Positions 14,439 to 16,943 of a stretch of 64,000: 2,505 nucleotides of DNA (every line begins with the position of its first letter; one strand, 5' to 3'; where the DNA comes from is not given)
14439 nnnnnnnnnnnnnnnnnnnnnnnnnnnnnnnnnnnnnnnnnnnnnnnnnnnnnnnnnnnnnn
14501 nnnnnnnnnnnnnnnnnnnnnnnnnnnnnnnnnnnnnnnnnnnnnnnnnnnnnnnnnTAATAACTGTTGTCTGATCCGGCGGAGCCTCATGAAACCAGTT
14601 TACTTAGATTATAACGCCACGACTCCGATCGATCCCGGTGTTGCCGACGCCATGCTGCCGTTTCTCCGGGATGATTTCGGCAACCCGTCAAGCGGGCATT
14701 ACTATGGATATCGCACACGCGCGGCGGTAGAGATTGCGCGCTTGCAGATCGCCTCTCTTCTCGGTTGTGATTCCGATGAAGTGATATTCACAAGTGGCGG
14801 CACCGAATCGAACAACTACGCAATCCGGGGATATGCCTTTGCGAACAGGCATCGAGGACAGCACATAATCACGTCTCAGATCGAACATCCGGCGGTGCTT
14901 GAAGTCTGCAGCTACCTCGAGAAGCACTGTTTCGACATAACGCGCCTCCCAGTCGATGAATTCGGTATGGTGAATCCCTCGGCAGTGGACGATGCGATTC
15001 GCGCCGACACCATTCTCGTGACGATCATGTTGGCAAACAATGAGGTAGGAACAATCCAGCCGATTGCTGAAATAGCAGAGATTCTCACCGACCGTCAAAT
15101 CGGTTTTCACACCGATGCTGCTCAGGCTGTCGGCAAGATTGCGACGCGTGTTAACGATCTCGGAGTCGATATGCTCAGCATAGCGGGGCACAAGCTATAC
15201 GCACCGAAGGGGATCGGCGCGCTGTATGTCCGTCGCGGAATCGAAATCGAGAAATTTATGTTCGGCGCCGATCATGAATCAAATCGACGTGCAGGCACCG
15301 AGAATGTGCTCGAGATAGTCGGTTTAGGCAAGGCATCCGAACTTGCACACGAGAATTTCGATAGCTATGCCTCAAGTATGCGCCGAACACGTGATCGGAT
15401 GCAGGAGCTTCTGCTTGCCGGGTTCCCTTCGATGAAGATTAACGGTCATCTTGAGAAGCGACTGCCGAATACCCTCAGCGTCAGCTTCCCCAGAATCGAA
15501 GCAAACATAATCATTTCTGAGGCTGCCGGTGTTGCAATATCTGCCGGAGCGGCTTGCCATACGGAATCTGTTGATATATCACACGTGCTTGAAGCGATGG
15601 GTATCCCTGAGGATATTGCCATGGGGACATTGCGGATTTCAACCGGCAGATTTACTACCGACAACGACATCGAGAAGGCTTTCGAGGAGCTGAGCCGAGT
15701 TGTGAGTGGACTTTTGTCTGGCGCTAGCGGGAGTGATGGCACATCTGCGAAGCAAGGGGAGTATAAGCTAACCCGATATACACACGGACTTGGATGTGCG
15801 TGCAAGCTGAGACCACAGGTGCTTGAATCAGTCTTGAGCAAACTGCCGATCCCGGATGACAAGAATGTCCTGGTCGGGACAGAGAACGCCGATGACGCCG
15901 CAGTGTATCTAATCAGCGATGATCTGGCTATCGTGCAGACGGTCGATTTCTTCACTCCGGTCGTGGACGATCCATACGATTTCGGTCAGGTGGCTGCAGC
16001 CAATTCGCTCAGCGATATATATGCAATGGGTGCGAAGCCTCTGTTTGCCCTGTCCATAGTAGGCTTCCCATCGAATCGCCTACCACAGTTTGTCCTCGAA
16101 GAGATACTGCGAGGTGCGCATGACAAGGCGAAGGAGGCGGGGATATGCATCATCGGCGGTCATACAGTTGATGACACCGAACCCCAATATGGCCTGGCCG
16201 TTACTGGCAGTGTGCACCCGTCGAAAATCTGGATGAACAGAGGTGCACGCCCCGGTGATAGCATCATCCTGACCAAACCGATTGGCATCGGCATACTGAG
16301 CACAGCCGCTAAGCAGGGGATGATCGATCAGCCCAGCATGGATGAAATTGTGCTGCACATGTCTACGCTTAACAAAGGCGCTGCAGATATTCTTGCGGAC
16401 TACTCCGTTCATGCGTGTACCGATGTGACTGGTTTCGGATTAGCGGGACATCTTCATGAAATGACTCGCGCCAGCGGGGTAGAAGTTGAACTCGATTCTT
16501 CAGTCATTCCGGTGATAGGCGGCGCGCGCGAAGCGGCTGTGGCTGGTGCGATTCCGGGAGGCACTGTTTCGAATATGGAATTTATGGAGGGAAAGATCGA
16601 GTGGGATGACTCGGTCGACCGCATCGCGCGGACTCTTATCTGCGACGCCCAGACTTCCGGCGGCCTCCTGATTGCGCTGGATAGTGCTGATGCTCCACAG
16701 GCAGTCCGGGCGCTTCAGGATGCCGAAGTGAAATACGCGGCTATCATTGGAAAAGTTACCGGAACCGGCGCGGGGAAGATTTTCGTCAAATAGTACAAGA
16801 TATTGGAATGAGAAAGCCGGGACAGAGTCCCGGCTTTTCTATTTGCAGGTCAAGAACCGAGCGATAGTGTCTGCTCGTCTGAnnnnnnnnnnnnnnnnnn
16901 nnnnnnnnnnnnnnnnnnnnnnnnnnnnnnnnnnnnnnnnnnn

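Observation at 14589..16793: Single polypeptide fusing an IscS/NifS-like PLP desulfurase to a Cys-type selenophosphate synthetase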

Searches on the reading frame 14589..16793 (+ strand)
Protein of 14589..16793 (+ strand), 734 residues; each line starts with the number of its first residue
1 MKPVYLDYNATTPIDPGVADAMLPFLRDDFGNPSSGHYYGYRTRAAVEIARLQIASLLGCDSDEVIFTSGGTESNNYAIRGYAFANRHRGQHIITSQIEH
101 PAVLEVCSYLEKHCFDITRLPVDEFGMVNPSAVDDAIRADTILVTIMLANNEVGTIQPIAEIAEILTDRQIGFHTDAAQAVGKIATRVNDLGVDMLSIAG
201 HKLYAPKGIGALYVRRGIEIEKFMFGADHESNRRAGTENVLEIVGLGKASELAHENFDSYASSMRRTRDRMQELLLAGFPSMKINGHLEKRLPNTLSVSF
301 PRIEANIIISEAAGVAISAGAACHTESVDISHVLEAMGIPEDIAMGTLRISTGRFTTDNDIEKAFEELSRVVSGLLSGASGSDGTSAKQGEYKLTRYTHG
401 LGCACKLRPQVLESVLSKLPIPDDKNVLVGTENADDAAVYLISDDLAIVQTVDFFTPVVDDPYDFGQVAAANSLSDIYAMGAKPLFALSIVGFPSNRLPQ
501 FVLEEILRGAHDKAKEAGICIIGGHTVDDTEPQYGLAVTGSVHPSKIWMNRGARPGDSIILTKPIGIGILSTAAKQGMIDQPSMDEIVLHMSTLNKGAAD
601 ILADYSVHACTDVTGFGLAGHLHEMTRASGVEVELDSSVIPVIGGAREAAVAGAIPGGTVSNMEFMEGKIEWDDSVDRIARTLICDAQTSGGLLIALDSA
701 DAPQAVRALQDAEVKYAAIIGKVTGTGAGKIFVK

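Call 3: search_protein_families(library=pfam, proteins=[window:14589-16793:+], max_evalue=0.01)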
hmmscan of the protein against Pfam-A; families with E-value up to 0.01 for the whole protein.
window:14589-16793:+ (734 aa): 5 families
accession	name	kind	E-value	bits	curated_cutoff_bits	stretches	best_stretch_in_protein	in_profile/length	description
PF00266.25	Aminotran_5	-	7.2e-71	239.5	21.5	1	4-363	1-370/371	Aminotransferase class-V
PF00586.29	AIRS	-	6.4e-30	104.3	24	1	435-542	2-112/112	AIR synthase related protein, N-terminal domain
PF02769.27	AIRS_C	-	1.7e-22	80.7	23.1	1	554-734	1-156/156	AIR synthase related protein, C-terminal domain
PF01212.27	Beta_elim_lyase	-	0.00029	20.7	27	1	60-180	45-172/288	Beta-eliminating lyase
PF01041.23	DegT_DnrJ_EryC1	-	0.0023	17.7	19.8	1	62-183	39-152/360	DegT/DnrJ/EryC1/StrS aminotransferase family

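Call 4: search_protein_families(library=ncbifam, proteins=[window:14589-16793:+], max_evalue=0.001)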
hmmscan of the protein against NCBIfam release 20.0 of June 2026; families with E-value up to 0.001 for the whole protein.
window:14589-16793:+ (734 aa): 38 families (the best 25 are shown)
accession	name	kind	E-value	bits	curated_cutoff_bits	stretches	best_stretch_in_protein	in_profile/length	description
TIGR03402.1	FeS_nifS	equivalog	3.9e-141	470.2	530.75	1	4-374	1-372/379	cysteine desulfurase NifS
TIGR00476.1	selD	equivalog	2.8e-119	397.9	125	1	393-700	1-309/311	selenide, water dikinase SelD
TIGR03235.1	DNA_S_dndA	equivalog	1.4e-117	393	480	1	5-351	1-352/353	cysteine desulfurase DndA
TIGR02006.1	IscS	equivalog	1.7e-116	389.5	643.2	1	2-373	3-376/402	IscS subfamily cysteine desulfurase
NF010611.0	PRK14012.1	equivalog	2.6e-116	388.9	548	1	2-373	5-380/406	IscS subfamily cysteine desulfurase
NF002098.0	PRK00943.1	equivalog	7.8e-112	373.6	299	1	391-730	5-341/347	selenide, water dikinase SelD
TIGR03403.1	nifS_epsilon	equivalog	4e-101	338.6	587.7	1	4-375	1-376/382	NifS family cysteine desulfurase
NF002806.0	PRK02948.1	subfamily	1.4e-82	277.7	304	1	4-372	2-372/381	IscS subfamily cysteine desulfurase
NF010705.0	PRK14105.1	equivalog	2.2e-56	191.2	291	1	390-650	4-278/345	selenide, water dikinase SelD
TIGR04369.1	fusion_not_SelD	hypoth_equivalog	2.6e-46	158.1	700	1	399-707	354-691/701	oxidoreductase/SelD-related fusion protein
TIGR01977.1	am_tr_V_EF2568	hypoth_equivalog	8.8e-44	150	377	1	4-370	1-375/376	cysteine desulfurase family protein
TIGR01979.1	sufS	subfamily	5e-38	131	475.1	1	4-371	20-398/403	SufS family cysteine desulfurase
NF041166.1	f2_encap_cargo1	exception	8.7e-28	97.8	800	1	4-217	247-463/623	family 2A encapsulin nanocompartment cargo protein cysteine desulfurase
TIGR01379.1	thiL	equivalog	3.1e-27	95.4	184.15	1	431-647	21-243/320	thiamine-phosphate kinase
NF040779.1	Sec_lyase_SclA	exception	5.1e-25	88.2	525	1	4-249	1-260/378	selenocysteine lyase SclA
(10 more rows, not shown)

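Call 13: find_homologous_proteins(query=window:14589-16793:+, max_evalue=1e-20)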
Query window:14589-16793:+ (734 aa): 7998 proteins with E <= 1e-20 among 8000 candidates; the best 120 are listed.
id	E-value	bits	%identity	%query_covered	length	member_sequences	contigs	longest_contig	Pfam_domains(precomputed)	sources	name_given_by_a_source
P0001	0.0e+0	1621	99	100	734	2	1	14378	PF00266.26,PF00586.30,PF02769.28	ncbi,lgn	ncbi:MAG: selenide, water dikinase SelD [Candidatus Zixiibacteriota bacterium]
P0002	0.0e+0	1470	90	100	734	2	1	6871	PF00266.26,PF00586.30,PF02769.28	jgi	-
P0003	0.0e+0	1219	74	100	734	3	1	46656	PF00266.26,PF00586.30,PF02769.28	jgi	jgi:cysteine desulfurase NifS/selenium donor protein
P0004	0.0e+0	1205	73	100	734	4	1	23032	PF00266.26,PF00586.30,PF01212.28,PF02769.28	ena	-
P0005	0.0e+0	1188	71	100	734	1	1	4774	PF00266.26,PF00586.30,PF01212.28,PF02769.28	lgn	-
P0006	0.0e+0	1151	71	100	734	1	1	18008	PF00266.26,PF00586.30,PF02769.28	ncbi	-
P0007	0.0e+0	1129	69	100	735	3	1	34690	PF00266.26,PF00586.30,PF02769.28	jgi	-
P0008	0.0e+0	1126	68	100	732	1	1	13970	PF00266.26,PF00586.30,PF01212.28,PF01041.24,PF02769.28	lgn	-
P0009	0.0e+0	1109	67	100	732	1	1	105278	PF00266.26,PF00586.30,PF01212.28,PF01041.24,PF02769.28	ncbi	-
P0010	0.0e+0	1103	67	100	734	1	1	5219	PF00266.26,PF00586.30,PF01212.28,PF02769.28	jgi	jgi:cysteine desulfurase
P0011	0.0e+0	1102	66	100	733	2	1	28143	PF00266.26,PF00586.30,PF01212.28,PF01041.24,PF02769.28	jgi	-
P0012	0.0e+0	1100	65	100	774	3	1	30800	PF00266.26,PF00586.30,PF01212.28,PF02769.28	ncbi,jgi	jgi:cysteine desulfurase NifS/selenium donor protein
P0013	1.7e-297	1007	60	100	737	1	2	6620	PF00155.28,PF00266.26,PF00586.30,PF01212.28,PF01041.24,PF02769.28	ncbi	-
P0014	8.5e-296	1001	61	100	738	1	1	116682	PF00266.26,PF00586.30,PF01212.28,PF01053.27,PF01041.24,PF02769.28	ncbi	-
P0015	3.2e-295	999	60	100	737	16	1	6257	PF00155.28,PF00266.26,PF00586.30,PF01212.28,PF01053.27,PF01041.24,PF02769.28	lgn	-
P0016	1.5e-294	997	61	100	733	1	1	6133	PF00266.26,PF00586.30,PF01212.28,PF01053.27,PF01041.24,PF02769.28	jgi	-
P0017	3.8e-294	996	60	100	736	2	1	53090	PF00266.26,PF00586.30,PF01212.28,PF01053.27,PF01041.24,PF02769.28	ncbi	-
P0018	1.7e-293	994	60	100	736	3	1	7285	PF00266.26,PF00586.30,PF01212.28,PF01053.27,PF01041.24,PF02769.28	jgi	-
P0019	2.3e-293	993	59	100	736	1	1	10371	PF00266.26,PF00586.30,PF01212.28,PF01053.27,PF01041.24,PF02769.28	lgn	-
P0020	2.4e-293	993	60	100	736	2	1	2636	PF00155.28,PF00266.26,PF00586.30,PF01212.28,PF01041.24,PF02769.28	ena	-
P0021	2.5e-293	993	59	100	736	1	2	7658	PF00266.26,PF00586.30,PF01212.28,PF01053.27,PF01041.24,PF02769.28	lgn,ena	-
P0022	2.6e-293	993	60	100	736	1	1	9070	PF00155.28,PF00266.26,PF00586.30,PF01212.28,PF01041.24,PF02769.28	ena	-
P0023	6.5e-293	992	60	100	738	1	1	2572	PF00266.26,PF00586.30,PF01212.28,PF01041.24,PF02769.28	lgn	-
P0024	1.1e-292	991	59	100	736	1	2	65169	PF00266.26,PF00586.30,PF01212.28,PF01041.24,PF02769.28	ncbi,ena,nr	ncbi:MAG: selenide, water dikinase SelD [Candidatus Eisenbacteria sp.]|nr:selenide, water dikinase S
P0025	1.1e-292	991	60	100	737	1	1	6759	PF00155.28,PF00266.26,PF00586.30,PF01212.28,PF01041.24,PF02769.28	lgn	-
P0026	1.2e-292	991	60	100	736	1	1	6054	PF00155.28,PF00266.26,PF00586.30,PF01212.28,PF01053.27,PF01041.24,PF02769.28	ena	-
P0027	1.3e-292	991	60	100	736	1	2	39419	PF00266.26,PF00586.30,PF01212.28,PF01041.24,PF02769.28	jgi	jgi:cysteine desulfurase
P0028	4.1e-292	989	60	100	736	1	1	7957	PF00155.28,PF00266.26,PF00586.30,PF01212.28,PF01053.27,PF01041.24,PF02769.28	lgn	-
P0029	5.0e-292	989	60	100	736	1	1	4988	PF00155.28,PF00266.26,PF00586.30,PF01212.28,PF01053.27,PF01041.24,PF02769.28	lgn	-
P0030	5.4e-292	989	62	100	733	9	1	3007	PF00266.26,PF00586.30,PF01212.28,PF01041.24,PF02769.28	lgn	-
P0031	5.8e-292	988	61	100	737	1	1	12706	PF00266.26,PF00586.30,PF01212.28,PF01041.24,PF02769.28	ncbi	-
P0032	6.3e-292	988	60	100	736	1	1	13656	PF00155.28,PF00266.26,PF00586.30,PF01212.28,PF01053.27,PF01041.24,PF02769.28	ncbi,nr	ncbi:MAG: selenide, water dikinase SelD [Caldithrix sp.]|nr:MAG: selenide, water dikinase SelD [Cald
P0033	6.8e-292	988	60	100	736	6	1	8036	PF00155.28,PF00266.26,PF00586.30,PF01212.28,PF01053.27,PF01041.24,PF02769.28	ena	-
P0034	1.1e-291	987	61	100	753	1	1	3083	PF00266.26,PF00586.30,PF01212.28,PF01041.24,PF02769.28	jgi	-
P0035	1.6e-291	987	58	100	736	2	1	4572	PF00266.26,PF00586.30,PF01212.28,PF01041.24,PF02769.28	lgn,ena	-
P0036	2.6e-291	986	61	100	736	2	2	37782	PF00266.26,PF00586.30,PF01212.28,PF01041.24,PF02769.28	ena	-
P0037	3.3e-291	986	60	100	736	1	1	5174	PF00155.28,PF00266.26,PF00586.30,PF01212.28,PF01053.27,PF01041.24,PF02769.28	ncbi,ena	-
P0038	4.3e-291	986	59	100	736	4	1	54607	PF00266.26,PF00586.30,PF01212.28,PF01053.27,PF01041.24,PF02769.28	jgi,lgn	-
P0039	1.1e-290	984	60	100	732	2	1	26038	PF00266.26,PF00586.30,PF01212.28,PF01041.24,PF02769.28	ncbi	-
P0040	1.2e-290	984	59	100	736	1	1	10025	PF00266.26,PF00586.30,PF01212.28,PF01041.24,PF02769.28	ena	-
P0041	1.3e-290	984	59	100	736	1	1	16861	PF00266.26,PF00586.30,PF01212.28,PF01053.27,PF01041.24,PF02769.28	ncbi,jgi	-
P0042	1.3e-290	984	60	100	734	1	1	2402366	PF00155.28,PF00266.26,PF00586.30,PF01212.28,PF01041.24,PF02769.28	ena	-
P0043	1.8e-290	984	60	100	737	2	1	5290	PF00155.28,PF00266.26,PF00586.30,PF01212.28,PF01041.24,PF02769.28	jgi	-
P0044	2.1e-290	983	59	100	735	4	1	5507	PF00266.26,PF00586.30,PF01212.28,PF01041.24,PF02769.28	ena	-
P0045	2.4e-290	983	59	100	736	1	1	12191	PF00266.26,PF00586.30,PF01212.28,PF01053.27,PF01041.24,PF02769.28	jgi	-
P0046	2.6e-290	983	60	100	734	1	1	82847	PF00266.26,PF00586.30,PF01212.28,PF01041.24,PF02769.28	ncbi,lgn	-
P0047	2.7e-290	983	59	100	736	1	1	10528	PF00266.26,PF00586.30,PF01212.28,PF01053.27,PF01041.24,PF02769.28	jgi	jgi:cysteine desulfurase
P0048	8.0e-290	981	59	100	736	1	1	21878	PF00266.26,PF00586.30,PF01212.28,PF01053.27,PF01041.24,PF02769.28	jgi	jgi:cysteine desulfurase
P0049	8.6e-290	981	61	100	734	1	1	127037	PF00266.26,PF00586.30,PF01212.28,PF01041.24,PF02769.28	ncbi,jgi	jgi:cysteine desulfurase NifS/selenium donor protein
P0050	2.4e-289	980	60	100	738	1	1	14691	PF00266.26,PF00586.30,PF01212.28,PF01041.24,PF02769.28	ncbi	-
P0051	4.0e-289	979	61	100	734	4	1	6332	PF00155.28,PF00266.26,PF00586.30,PF01212.28,PF01041.24,PF02769.28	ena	-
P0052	4.6e-289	979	60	100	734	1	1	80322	PF00155.28,PF00266.26,PF00586.30,PF01212.28,PF01041.24,PF02769.28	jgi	-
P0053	5.3e-289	979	60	100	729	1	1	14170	PF00155.28,PF00266.26,PF00586.30,PF01212.28,PF01041.24,PF02769.28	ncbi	-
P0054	5.9e-289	979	59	100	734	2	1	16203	PF00155.28,PF00266.26,PF00586.30,PF01212.28,PF01053.27,PF01041.24,PF02769.28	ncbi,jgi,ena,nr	ncbi:MAG: selenide, water dikinase SelD [Candidatus Zixiibacteriota bacterium]|nr:MAG: selenide, wat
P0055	6.3e-289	978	60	100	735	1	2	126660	PF00155.28,PF00266.26,PF00586.30,PF01212.28,PF01041.24,PF02769.28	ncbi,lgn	-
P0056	7.3e-289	978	60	100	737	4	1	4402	PF00155.28,PF00266.26,PF00586.30,PF01212.28,PF01041.24,PF02769.28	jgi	jgi:cysteine desulfurase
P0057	8.7e-289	978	60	100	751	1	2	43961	PF00155.28,PF00266.26,PF00586.30,PF01212.28,PF01041.24,PF02769.28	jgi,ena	-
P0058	1.2e-288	978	60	100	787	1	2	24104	PF00155.28,PF00266.26,PF00586.30,PF01212.28,PF01041.24,PF02769.28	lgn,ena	-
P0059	1.3e-288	977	61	100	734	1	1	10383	PF00266.26,PF00586.30,PF01212.28,PF01041.24,PF02769.28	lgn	-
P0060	1.4e-288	977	59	100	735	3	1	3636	PF00266.26,PF00586.30,PF01212.28,PF01041.24,PF02769.28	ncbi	-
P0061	1.6e-288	977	60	100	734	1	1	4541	PF00266.26,PF00586.30,PF01212.28,PF02769.28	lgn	-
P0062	2.0e-288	977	59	100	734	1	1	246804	PF00266.26,PF00586.30,PF01212.28,PF01053.27,PF01041.24,PF02769.28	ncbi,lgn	-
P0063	2.3e-288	977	59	100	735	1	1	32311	PF00266.26,PF00586.30,PF01212.28,PF01041.24,PF02769.28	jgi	jgi:cysteine desulfurase NifS/selenium donor protein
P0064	2.8e-288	976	58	100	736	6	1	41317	PF00155.28,PF00266.26,PF00586.30,PF01212.28,PF01053.27,PF01041.24,PF02769.28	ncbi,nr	ncbi:MAG: selenide, water dikinase SelD [candidate division Zixibacteria bacterium]|nr:selenide, wat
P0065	4.7e-288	976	61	100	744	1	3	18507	PF00266.26,PF00586.30,PF01212.28,PF01041.24,PF02769.28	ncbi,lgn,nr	ncbi:MAG: selenide, water dikinase SelD [candidate division Zixibacteria bacterium]|nr:selenide, wat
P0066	5.7e-288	975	59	100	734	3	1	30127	PF00155.28,PF00266.26,PF00586.30,PF01212.28,PF01041.24,PF02769.28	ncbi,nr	ncbi:MAG: selenide, water dikinase SelD [bacterium]|nr:selenide, water dikinase SelD [bacterium]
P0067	6.3e-288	975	61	100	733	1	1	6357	PF00266.26,PF00586.30,PF01212.28,PF01041.24,PF02769.28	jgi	-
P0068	7.1e-288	975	59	99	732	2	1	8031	PF00155.28,PF00266.26,PF00586.30,PF01212.28,PF01041.24,PF02769.28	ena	-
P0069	8.0e-288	975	60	100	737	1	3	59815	PF00266.26,PF00586.30,PF01212.28,PF01041.24,PF02769.28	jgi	jgi:cysteine desulfurase NifS/selenium donor protein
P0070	1.1e-287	974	61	100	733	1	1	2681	PF00266.26,PF00586.30,PF01212.28,PF01041.24,PF02769.28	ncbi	-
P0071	1.4e-287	974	60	100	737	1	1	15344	PF00266.26,PF00586.30,PF01212.28,PF01041.24,PF02769.28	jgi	jgi:cysteine desulfurase NifS/selenium donor protein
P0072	1.5e-287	974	60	100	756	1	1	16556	PF00266.26,PF00586.30,PF01212.28,PF01041.24,PF02769.28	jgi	jgi:cysteine desulfurase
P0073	3.2e-287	973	59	100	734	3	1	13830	PF00155.28,PF00266.26,PF00586.30,PF01212.28,PF01041.24,PF02769.28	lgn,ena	-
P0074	4.6e-287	972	58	100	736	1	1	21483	PF00266.26,PF00586.30,PF01212.28,PF01053.27,PF01041.24,PF02769.28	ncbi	-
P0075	4.8e-287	972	61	100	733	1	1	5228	PF00266.26,PF00586.30,PF01212.28,PF01041.24,PF02769.28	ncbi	-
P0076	6.7e-287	972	60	100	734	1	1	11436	PF00266.26,PF00586.30,PF01212.28,PF01041.24,PF02769.28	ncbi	-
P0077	8.5e-287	971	59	100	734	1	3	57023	PF00266.26,PF00586.30,PF01212.28,PF01041.24,PF02769.28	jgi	jgi:cysteine desulfurase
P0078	9.1e-287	971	59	100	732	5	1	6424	PF00266.26,PF00586.30,PF01212.28,PF01041.24,PF02769.28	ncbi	-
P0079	9.6e-287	971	59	100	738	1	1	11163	PF00266.26,PF00586.30,PF01212.28,PF01041.24,PF02769.28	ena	-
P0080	1.3e-286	971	59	100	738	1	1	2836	PF00266.26,PF00586.30,PF01212.28,PF01041.24,PF02769.28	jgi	jgi:cysteine desulfurase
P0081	1.3e-286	971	60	100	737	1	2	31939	PF00155.28,PF00266.26,PF00586.30,PF01212.28,PF01041.24,PF02769.28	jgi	jgi:cysteine desulfurase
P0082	1.8e-286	970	60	100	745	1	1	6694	PF00155.28,PF00266.26,PF00586.30,PF01212.28,PF01041.24,PF02769.28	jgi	jgi:cysteine desulfurase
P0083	2.0e-286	970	59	100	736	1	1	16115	PF00155.28,PF00266.26,PF00586.30,PF01212.28,PF02769.28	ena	-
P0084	2.1e-286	970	59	100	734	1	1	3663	PF00155.28,PF00266.26,PF00586.30,PF01212.28,PF01041.24,PF02769.28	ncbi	-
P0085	2.3e-286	970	60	99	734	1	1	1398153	PF00266.26,PF00586.30,PF01212.28,PF01041.24,PF02769.28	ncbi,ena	-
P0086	2.4e-286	970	60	100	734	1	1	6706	PF00155.28,PF00266.26,PF00586.30,PF01212.28,PF01041.24,PF02769.28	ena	-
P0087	2.5e-286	970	60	100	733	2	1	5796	PF00266.26,PF00586.30,PF01212.28,PF01041.24,PF02769.28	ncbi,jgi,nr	ncbi:MAG: selenide, water dikinase SelD [Calditrichaeota bacterium]|nr:selenide, water dikinase SelD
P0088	3.5e-286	969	60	100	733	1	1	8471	PF00155.28,PF00266.26,PF00586.30,PF01212.28,PF01041.24,PF02769.28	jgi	jgi:cysteine desulfurase NifS/selenium donor protein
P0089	3.5e-286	969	61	99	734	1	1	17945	PF00266.26,PF00586.30,PF01212.28,PF01041.24,PF02769.28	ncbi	ncbi:MAG: hypothetical protein Kow0042_22470 [Calditrichia bacterium]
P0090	4.7e-286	969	60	100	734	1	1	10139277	PF00266.26,PF00586.30,PF01212.28,PF01041.24,PF02769.28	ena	-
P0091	4.8e-286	969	60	99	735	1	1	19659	PF00266.26,PF00586.30,PF01212.28,PF01041.24,PF02769.28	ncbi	-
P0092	5.1e-286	969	60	100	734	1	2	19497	PF00266.26,PF00586.30,PF01212.28,PF01041.24,PF02769.28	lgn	-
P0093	6.3e-286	969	60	100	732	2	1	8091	PF00266.26,PF00586.30,PF01212.28,PF01041.24,PF02769.28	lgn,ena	-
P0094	7.7e-286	968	59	100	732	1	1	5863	PF00266.26,PF00586.30,PF01212.28,PF01041.24,PF02769.28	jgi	-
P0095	7.8e-286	968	60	100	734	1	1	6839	PF00266.26,PF00586.30,PF01212.28,PF01041.24,PF02769.28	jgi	jgi:cysteine desulfurase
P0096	8.9e-286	968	59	100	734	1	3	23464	PF00266.26,PF00586.30,PF01212.28,PF01053.27,PF01041.24,PF02769.28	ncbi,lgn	-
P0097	8.9e-286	968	60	100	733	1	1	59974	PF00266.26,PF00586.30,PF01212.28,PF01041.24,PF02769.28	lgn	-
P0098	1.1e-285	968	61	100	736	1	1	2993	PF00266.26,PF00586.30,PF01212.28,PF01053.27,PF01041.24,PF02769.28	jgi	jgi:cysteine desulfurase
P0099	1.3e-285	967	59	100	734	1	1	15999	PF00266.26,PF00586.30,PF01212.28,PF01041.24,PF02769.28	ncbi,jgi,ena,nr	ncbi:MAG: selenide, water dikinase SelD [Bacteroidales bacterium]|nr:selenide, water dikinase SelD [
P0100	1.6e-285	967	59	100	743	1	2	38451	PF00266.26,PF00586.30,PF01212.28,PF01041.24,PF02769.28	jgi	-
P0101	1.6e-285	967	58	100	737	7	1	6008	PF00266.26,PF00586.30,PF01212.28,PF01041.24,PF02769.28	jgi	jgi:cysteine desulfurase NifS/selenium donor protein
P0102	1.8e-285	967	60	100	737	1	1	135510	PF00266.26,PF00586.30,PF01212.28,PF01041.24,PF02769.28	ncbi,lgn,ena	-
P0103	2.2e-285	967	60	100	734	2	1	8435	PF00266.26,PF00586.30,PF01212.28,PF01041.24,PF02769.28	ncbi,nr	ncbi:MAG: selenide, water dikinase SelD [candidate division Zixibacteria bacterium]|nr:selenide, wat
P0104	2.8e-285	966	59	100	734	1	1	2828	PF00155.28,PF00266.26,PF00586.30,PF01212.28,PF01041.24,PF02769.28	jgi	-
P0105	2.8e-285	966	59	100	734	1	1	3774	PF00155.28,PF00266.26,PF00586.30,PF01212.28,PF01041.24,PF02769.28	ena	-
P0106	2.9e-285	966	60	100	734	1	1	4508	PF00266.26,PF00586.30,PF01212.28,PF02769.28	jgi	jgi:cysteine desulfurase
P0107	3.2e-285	966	60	100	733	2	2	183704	PF00266.26,PF00586.30,PF01212.28,PF01041.24,PF02769.28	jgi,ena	-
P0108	3.4e-285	966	61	98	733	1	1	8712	PF00266.26,PF00586.30,PF01212.28,PF01041.24,PF02769.28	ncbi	-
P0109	3.7e-285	966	61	100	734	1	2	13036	PF00266.26,PF00586.30,PF01212.28,PF01041.24,PF02769.28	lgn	-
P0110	5.2e-285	965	59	100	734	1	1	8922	PF00266.26,PF00586.30,PF01212.28,PF01041.24,PF02769.28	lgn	-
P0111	5.3e-285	965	60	100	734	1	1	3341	PF00266.26,PF00586.30,PF01212.28,PF01041.24,PF02769.28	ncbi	-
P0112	8.9e-285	965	60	100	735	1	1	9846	PF00266.26,PF00586.30,PF01212.28,PF01041.24,PF02769.28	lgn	-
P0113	1.1e-284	964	60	100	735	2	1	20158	PF00266.26,PF00586.30,PF01212.28,PF01041.24,PF02769.28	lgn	-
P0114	1.1e-284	964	59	100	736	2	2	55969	PF00155.28,PF00266.26,PF00586.30,PF01212.28,PF01041.24,PF02769.28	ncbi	-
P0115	1.2e-284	964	60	100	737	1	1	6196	PF00266.26,PF00586.30,PF01212.28,PF01041.24,PF02769.28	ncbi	-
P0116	1.2e-284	964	59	100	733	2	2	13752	PF00266.26,PF00586.30,PF01212.28,PF02769.28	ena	-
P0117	1.3e-284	964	60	100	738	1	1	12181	PF00155.28,PF00266.26,PF00586.30,PF01212.28,PF01041.24,PF02769.28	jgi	-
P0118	1.6e-284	964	60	100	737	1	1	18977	PF00155.28,PF00266.26,PF00586.30,PF01212.28,PF01041.24,PF02769.28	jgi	-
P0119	1.8e-284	964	60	100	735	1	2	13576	PF00266.26,PF00586.30,PF01212.28,PF01053.27,PF01041.24,PF02769.28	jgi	jgi:cysteine desulfurase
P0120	1.9e-284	964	61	98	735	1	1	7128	PF00266.26,PF00586.30,PF01212.28,PF01041.24,PF02769.28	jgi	-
